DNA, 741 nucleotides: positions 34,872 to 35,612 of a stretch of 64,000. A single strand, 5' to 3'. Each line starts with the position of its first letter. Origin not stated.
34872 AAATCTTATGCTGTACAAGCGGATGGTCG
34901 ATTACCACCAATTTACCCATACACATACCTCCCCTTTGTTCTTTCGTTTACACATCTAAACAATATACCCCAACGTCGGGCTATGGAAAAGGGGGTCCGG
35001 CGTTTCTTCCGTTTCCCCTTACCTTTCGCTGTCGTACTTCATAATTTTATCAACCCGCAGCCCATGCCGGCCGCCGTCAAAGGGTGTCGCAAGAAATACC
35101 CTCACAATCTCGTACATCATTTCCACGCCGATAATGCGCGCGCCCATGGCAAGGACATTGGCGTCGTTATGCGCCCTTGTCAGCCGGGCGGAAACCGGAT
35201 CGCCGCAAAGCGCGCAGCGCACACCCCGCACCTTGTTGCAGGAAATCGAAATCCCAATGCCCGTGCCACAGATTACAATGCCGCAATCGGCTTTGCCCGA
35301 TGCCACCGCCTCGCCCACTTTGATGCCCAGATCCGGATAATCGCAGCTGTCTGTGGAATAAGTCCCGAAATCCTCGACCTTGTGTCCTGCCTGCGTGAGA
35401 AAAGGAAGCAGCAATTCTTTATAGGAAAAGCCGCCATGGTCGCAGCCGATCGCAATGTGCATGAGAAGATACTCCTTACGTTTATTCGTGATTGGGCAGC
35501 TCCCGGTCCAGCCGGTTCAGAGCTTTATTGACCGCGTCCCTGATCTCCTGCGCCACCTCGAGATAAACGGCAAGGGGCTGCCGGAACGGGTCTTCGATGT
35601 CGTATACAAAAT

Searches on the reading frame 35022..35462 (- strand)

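Call 33: search_protein_families(library=pfam, proteins=[window:35022-35462:-], max_evalue=0.001)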
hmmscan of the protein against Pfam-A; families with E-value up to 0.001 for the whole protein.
window:35022-35462:- (147 aa): 1 family
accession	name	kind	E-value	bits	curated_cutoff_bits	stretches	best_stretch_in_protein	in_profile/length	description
PF02502.23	LacAB_rpiB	-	3.6e-60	202.3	24.7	1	3-140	1-138/138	Ribose/Galactose Isomerase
